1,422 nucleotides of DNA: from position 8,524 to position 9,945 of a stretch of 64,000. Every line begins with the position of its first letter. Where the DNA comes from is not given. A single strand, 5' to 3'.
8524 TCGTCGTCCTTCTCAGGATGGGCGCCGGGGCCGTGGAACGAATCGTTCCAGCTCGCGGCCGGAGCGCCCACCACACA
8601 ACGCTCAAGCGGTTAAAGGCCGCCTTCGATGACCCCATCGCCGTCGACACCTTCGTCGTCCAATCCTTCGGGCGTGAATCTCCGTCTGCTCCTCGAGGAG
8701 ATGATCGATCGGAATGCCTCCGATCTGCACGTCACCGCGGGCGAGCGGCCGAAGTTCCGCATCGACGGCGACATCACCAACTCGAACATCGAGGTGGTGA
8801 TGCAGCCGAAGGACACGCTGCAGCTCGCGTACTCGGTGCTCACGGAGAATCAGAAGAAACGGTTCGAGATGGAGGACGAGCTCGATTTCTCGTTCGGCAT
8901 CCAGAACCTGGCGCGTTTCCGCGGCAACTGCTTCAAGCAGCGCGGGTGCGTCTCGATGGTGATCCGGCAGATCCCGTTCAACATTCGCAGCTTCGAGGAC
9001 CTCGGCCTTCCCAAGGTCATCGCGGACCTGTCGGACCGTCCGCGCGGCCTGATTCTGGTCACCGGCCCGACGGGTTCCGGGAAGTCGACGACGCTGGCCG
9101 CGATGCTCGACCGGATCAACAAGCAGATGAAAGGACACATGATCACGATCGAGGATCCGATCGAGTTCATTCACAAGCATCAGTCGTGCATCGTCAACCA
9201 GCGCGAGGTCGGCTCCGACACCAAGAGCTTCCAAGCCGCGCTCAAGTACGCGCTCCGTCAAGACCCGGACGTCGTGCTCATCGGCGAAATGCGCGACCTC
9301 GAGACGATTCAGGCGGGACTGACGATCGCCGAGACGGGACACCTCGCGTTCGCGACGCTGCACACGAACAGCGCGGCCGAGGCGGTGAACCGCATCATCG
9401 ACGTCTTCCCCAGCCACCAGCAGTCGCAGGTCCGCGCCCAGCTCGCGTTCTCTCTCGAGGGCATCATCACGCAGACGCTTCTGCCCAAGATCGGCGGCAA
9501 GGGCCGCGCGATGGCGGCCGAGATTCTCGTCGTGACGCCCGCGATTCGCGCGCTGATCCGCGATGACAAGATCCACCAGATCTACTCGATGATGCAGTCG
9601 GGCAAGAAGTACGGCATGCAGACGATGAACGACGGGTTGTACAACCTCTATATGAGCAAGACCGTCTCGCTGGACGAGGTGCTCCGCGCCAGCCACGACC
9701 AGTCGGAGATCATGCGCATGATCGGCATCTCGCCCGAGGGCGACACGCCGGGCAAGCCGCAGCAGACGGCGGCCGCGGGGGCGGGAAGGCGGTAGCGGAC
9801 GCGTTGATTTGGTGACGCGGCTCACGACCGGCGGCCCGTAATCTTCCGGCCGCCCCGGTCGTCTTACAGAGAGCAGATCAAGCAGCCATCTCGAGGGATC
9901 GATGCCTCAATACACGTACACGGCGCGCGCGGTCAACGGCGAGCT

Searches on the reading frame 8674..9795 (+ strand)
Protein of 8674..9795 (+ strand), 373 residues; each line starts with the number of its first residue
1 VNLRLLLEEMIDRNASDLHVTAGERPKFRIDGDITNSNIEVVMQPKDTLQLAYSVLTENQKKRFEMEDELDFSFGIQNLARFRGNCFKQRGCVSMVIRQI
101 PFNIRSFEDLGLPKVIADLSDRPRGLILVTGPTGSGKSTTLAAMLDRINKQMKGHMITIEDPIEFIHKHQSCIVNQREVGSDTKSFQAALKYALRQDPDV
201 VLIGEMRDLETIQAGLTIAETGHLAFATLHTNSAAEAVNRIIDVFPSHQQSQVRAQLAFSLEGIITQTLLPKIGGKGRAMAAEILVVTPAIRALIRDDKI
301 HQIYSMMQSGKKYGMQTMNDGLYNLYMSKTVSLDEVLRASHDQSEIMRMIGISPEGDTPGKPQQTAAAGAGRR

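Call 32: search_protein_families(library=pfam, proteins=[window:8674-9795:+])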
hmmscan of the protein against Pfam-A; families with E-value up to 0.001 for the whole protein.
window:8674-9795:+ (373 aa): 8 families
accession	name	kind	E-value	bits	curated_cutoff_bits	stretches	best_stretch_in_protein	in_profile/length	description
PF00437.27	T2SSE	-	1.1e-49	169.5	24.9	1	6-273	15-281/370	Type II/IV secretion system protein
PF13401.12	AAA_22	-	1.7e-05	25.6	27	1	123-190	4-54/130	AAA domain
PF13191.12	AAA_16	-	2.2e-05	25.5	32.6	1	121-157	22-61/167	AAA ATPase domain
PF13604.12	AAA_30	-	3e-05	24.3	27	0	116-151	10-45/191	AAA domain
PF25199.1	nSTAND_NTPase5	-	0.00013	22.3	34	1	114-164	31-81/145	Novel STAND NTPase 5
PF13476.12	AAA_23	-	0.00015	22.9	27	1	103-144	6-39/201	AAA domain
PF13555.12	AAA_29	-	0.00027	21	27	1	123-144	21-42/61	P-loop containing region of AAA domain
PF01935.23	DUF87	-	0.00068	20.2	23.2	0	128-157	27-56/220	Helicase HerA, central domain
